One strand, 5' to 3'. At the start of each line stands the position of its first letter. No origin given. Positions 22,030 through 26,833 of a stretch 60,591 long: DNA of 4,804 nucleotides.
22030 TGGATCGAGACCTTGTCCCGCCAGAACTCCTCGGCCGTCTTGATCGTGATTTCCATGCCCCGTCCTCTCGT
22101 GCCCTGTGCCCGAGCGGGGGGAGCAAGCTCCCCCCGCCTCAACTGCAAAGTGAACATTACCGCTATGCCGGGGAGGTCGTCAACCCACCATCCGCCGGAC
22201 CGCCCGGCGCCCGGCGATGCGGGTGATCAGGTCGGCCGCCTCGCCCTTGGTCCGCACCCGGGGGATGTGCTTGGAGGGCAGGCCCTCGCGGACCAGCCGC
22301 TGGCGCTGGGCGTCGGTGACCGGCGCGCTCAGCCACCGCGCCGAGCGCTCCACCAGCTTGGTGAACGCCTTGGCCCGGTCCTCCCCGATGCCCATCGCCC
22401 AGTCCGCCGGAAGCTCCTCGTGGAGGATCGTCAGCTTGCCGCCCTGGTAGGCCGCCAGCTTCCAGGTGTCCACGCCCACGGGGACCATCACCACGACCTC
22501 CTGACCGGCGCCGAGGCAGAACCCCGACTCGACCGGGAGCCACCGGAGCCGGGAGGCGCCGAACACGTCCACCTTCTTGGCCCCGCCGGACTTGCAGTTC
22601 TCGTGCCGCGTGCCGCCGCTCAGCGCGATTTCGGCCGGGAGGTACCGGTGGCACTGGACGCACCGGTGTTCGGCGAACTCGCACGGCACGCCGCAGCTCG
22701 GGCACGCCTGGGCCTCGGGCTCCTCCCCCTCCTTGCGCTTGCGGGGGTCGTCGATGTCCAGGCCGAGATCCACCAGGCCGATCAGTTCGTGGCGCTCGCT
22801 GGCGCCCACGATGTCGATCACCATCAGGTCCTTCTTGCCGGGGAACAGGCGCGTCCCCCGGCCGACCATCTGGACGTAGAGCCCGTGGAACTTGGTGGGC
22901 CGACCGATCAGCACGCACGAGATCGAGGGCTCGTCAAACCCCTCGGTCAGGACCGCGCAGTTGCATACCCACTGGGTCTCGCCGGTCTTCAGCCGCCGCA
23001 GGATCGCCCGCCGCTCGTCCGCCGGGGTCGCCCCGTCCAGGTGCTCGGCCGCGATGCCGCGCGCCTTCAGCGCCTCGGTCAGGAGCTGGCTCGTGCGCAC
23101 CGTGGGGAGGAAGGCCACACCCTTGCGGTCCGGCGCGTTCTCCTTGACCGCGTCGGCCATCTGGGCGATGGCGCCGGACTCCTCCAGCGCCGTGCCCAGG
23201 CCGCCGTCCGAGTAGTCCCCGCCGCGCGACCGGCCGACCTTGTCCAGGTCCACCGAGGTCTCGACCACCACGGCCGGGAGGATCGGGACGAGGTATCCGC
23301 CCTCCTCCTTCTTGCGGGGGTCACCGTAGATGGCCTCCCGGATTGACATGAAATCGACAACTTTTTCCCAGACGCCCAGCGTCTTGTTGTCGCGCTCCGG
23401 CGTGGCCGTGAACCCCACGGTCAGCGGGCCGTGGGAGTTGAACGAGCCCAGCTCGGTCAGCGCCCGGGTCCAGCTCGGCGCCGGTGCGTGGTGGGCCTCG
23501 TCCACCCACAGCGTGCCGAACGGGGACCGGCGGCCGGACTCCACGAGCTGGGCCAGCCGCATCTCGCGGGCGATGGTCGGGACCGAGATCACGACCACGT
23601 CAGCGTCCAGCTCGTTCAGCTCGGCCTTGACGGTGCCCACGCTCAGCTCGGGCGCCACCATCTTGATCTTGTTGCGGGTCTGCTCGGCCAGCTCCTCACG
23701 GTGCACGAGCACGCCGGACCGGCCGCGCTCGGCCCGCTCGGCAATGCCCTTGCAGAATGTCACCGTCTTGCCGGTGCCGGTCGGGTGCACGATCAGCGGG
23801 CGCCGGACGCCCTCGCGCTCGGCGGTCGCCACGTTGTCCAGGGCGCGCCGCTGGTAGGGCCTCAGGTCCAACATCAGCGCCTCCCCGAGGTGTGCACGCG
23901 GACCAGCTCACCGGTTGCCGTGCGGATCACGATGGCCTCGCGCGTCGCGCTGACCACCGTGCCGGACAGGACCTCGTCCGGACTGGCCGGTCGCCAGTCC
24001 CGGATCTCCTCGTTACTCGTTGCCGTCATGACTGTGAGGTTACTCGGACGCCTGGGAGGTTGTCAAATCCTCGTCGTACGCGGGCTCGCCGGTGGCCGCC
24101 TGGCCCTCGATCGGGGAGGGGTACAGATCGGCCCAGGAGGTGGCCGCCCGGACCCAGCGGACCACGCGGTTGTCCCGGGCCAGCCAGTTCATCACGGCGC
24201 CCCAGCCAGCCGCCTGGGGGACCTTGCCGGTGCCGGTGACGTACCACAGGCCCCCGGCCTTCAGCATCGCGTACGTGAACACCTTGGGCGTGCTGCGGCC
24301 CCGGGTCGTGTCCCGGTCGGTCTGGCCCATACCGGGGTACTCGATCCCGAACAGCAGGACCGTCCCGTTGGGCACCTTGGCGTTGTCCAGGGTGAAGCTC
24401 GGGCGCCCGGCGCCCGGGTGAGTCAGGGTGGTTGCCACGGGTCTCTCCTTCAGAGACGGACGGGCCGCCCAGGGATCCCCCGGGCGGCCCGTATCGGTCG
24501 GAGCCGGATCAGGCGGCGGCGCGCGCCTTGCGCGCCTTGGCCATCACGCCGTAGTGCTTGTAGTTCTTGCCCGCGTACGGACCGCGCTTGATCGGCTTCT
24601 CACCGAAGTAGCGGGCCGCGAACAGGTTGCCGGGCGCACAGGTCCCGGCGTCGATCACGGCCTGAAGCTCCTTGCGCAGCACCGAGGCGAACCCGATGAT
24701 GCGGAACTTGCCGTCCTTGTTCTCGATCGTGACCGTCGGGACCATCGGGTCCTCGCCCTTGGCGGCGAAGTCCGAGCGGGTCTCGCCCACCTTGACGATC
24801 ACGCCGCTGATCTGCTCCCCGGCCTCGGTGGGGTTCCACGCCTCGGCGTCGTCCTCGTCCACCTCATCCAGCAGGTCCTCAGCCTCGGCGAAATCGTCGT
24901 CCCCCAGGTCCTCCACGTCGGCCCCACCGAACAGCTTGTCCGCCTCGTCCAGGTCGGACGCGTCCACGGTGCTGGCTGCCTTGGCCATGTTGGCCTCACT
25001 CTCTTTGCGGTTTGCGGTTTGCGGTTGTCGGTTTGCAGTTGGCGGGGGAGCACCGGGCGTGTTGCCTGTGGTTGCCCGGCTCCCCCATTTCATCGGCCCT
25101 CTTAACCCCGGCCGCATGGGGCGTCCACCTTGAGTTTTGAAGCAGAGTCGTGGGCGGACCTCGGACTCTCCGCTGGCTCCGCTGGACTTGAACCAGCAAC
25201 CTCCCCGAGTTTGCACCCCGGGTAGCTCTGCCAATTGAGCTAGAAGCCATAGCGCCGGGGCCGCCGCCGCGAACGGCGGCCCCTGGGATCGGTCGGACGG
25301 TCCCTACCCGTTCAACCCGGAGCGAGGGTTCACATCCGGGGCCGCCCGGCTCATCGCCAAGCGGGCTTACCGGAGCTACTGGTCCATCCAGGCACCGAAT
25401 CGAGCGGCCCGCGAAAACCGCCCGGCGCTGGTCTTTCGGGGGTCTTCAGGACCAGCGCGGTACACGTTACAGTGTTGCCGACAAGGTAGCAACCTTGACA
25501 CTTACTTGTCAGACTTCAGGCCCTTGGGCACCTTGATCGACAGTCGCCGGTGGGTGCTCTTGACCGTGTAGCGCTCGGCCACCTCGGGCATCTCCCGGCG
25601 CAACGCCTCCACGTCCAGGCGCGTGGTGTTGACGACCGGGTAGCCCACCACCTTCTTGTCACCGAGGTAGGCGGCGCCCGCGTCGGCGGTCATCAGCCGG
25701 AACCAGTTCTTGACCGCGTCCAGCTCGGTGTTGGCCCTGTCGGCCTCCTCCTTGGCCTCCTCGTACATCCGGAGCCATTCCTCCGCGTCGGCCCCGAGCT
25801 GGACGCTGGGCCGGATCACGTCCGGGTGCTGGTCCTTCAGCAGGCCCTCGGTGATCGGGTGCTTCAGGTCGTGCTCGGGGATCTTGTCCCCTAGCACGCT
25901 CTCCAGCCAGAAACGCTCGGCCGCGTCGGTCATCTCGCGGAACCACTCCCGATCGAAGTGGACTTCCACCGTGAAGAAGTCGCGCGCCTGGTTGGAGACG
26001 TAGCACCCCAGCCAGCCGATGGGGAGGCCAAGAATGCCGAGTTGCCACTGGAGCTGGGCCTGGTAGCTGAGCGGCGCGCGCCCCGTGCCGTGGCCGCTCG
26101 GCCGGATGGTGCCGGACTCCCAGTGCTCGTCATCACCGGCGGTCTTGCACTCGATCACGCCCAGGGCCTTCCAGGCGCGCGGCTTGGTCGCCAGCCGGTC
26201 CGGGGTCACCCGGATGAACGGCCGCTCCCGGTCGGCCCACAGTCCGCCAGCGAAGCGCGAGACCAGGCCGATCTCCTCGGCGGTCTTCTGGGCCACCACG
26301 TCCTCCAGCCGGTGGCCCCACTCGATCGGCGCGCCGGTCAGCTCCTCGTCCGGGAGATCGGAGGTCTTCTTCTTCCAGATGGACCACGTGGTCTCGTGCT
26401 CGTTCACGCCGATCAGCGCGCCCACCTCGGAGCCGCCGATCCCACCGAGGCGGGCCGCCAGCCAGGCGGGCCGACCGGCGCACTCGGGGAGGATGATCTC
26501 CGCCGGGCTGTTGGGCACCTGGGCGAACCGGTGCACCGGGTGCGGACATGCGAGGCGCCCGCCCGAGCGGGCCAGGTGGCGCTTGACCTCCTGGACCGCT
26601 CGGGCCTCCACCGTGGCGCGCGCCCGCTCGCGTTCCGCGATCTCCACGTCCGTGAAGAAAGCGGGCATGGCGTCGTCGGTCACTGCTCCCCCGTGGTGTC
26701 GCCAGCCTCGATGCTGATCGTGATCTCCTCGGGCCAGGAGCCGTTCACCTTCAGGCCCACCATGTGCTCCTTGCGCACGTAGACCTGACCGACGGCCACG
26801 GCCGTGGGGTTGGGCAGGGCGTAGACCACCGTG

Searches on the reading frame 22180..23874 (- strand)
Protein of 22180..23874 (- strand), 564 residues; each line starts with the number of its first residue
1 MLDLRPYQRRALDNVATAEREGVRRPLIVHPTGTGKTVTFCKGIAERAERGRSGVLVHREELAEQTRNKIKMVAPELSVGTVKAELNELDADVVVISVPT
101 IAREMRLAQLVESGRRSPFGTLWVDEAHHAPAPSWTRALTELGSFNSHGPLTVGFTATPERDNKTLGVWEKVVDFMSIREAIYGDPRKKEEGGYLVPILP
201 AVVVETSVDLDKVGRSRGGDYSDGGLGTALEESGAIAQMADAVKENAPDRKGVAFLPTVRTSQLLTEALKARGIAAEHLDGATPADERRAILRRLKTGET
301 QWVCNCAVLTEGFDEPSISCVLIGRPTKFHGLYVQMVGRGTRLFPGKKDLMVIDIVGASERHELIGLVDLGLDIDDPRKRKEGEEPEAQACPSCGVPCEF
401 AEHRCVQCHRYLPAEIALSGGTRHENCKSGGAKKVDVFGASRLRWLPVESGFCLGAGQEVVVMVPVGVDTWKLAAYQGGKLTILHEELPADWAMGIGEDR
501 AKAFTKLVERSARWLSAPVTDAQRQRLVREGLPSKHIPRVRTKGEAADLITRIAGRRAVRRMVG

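Call 57: search_protein_families(library=phrogs, proteins=[window:22180-23874:-], max_evalue=0.00001)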
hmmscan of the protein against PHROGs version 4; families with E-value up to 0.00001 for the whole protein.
window:22180-23874:- (564 aa): 5 families
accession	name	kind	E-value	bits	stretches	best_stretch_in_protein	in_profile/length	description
phrog_16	-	DNA, RNA and nucleotide metabolism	1.6e-79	269.3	1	2-425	271-682/986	DNA helicase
phrog_16694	-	unknown function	3.6e-14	52.7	1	3-217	274-502/1010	-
phrog_62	-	DNA, RNA and nucleotide metabolism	5.8e-08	31.6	1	2-159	695-849/1881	DNA helicase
phrog_9690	-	DNA, RNA and nucleotide metabolism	1.1e-06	28.9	1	124-358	46-271/306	DNA helicase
phrog_3830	-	unknown function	1.7e-06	27.5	0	287-359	625-697/1032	-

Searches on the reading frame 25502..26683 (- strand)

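Call 57: search_protein_families(library=phrogs, proteins=[window:25502-26683:-], max_evalue=0.00001)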
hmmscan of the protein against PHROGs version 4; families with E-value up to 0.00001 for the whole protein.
window:25502-26683:- (393 aa): 1 family
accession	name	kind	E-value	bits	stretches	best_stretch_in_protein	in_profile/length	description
phrog_434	-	DNA, RNA and nucleotide metabolism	9.9e-75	253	1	44-391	30-369/372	RecE-like recombination exonuclease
